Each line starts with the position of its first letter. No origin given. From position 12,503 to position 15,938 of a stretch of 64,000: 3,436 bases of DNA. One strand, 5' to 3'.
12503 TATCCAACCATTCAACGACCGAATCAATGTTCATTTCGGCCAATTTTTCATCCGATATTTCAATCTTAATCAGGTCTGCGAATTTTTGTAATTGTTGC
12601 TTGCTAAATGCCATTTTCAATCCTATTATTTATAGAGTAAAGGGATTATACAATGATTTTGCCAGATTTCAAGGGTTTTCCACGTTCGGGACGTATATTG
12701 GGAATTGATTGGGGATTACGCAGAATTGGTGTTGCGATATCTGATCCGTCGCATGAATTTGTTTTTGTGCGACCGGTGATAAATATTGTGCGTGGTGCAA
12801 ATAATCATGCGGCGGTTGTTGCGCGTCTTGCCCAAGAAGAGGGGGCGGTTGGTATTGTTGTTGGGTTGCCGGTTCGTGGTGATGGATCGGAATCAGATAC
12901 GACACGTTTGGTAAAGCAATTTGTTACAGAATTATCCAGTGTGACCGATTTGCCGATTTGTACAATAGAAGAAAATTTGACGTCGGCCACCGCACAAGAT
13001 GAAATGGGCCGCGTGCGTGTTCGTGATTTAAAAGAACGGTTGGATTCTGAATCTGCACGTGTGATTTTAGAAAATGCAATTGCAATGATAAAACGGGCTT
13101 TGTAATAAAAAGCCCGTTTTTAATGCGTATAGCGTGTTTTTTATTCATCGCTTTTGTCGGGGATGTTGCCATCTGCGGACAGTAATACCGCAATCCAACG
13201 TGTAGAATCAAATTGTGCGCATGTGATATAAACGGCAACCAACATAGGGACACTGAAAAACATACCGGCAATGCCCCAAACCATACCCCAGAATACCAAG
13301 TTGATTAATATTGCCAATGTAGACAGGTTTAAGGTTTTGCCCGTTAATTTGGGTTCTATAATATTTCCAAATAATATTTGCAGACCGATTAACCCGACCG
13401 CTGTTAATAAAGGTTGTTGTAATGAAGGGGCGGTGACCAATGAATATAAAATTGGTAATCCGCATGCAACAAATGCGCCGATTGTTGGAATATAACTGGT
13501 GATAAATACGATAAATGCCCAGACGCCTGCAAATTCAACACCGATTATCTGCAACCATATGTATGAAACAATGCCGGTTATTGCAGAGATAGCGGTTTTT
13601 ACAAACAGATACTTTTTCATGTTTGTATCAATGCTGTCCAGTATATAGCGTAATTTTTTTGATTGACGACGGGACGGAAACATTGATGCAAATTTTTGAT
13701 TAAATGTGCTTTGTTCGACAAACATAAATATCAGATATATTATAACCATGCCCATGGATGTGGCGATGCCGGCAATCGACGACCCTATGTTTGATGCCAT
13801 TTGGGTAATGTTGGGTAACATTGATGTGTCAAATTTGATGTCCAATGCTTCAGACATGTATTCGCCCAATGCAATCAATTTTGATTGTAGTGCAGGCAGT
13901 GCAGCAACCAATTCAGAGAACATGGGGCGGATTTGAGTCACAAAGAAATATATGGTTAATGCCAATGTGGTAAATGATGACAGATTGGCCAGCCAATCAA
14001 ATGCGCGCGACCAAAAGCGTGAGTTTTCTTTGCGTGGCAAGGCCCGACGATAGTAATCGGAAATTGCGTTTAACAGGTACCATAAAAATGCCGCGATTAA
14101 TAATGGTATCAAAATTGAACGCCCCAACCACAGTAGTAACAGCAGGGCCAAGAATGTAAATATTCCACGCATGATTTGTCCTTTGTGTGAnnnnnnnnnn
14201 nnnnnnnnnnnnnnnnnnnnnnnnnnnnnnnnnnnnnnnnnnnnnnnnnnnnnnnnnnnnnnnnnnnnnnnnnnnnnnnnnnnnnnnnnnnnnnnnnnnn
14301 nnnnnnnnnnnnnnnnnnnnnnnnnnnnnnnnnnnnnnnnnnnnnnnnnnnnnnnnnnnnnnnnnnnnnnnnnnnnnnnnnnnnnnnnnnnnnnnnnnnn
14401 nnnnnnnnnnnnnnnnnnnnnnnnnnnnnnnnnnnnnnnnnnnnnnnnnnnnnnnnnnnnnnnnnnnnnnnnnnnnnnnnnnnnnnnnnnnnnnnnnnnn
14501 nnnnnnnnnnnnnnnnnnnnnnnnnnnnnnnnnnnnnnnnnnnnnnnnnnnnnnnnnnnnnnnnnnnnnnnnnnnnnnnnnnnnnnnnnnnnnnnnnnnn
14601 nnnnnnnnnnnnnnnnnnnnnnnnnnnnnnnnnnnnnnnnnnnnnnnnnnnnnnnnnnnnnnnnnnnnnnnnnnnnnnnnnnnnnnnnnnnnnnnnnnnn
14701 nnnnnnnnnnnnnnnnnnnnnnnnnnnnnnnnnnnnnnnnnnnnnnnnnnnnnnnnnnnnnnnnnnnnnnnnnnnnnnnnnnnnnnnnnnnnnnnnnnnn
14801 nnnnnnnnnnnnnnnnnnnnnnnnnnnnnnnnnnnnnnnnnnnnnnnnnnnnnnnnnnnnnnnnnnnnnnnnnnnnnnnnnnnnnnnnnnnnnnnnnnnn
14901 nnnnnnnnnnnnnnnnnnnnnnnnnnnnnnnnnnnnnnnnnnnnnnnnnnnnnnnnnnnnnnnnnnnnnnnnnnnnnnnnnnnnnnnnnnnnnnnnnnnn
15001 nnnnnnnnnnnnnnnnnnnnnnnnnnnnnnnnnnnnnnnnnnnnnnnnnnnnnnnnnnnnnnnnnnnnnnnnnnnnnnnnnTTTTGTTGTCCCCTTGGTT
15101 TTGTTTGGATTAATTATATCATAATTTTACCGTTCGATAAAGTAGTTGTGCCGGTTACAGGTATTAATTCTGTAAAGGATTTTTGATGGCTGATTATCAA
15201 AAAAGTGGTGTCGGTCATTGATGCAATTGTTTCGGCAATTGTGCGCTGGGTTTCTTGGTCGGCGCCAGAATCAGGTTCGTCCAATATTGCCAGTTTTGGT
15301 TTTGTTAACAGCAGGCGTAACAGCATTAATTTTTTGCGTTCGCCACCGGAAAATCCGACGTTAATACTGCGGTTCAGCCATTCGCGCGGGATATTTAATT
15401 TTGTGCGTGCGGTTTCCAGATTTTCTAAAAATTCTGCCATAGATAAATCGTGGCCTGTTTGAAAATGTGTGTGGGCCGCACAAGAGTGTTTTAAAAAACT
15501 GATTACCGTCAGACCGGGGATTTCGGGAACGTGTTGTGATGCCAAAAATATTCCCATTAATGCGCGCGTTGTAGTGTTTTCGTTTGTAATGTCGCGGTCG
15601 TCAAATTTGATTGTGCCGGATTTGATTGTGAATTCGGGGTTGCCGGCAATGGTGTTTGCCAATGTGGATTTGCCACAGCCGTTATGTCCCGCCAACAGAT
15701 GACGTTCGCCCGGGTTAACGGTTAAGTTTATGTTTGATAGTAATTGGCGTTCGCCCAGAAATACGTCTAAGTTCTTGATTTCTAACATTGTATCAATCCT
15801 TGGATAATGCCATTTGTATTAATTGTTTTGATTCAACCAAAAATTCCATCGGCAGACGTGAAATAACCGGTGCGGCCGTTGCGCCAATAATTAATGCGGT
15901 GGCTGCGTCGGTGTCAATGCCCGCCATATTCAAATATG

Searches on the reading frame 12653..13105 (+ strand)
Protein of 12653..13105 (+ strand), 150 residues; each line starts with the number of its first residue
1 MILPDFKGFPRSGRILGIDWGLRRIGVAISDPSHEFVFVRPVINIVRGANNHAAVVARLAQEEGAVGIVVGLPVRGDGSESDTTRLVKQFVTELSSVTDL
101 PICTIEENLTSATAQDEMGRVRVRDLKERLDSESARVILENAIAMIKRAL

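Call 59: search_protein_families(library=pfam, proteins=[window:12653-13105:+])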
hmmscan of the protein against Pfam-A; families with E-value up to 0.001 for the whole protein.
window:12653-13105:+ (150 aa): 1 family
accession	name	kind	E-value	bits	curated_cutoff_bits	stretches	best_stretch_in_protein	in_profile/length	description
PF03652.20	RuvX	-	5.4e-29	101.7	29.2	1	14-143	2-132/134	Holliday junction resolvase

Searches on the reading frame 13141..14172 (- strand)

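Call 36: search_protein_families(library=pfam, proteins=[window:13141-14172:-])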
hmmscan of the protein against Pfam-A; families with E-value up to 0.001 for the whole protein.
window:13141-14172:- (343 aa): 1 family
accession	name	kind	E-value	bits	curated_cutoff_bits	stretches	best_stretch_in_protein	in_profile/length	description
PF01594.21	AI-2E_transport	-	2.9e-49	168.5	34.3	1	3-317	4-322/327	AI-2E family transporter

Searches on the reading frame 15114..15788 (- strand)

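Call 60: search_protein_families(library=pfam, proteins=[window:15114-15788:-])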
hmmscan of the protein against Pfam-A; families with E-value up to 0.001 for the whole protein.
window:15114-15788:- (224 aa): 4 families
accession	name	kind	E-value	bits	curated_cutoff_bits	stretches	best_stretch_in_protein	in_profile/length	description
PF00005.33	ABC_tran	-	1.3e-26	94.3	25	1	17-173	1-136/137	ABC transporter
PF02463.25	SMC_N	-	3e-07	30.5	40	1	30-208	27-204/220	RecF/RecN/SMC N terminal domain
PF03193.22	RsgA_GTPase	-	8.6e-05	22.9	30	1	28-95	107-170/174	RsgA GTPase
PF13304.12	AAA_21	-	0.00089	19.8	27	0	147-202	239-299/304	AAA domain, putative AbiEii toxin, Type IV TA system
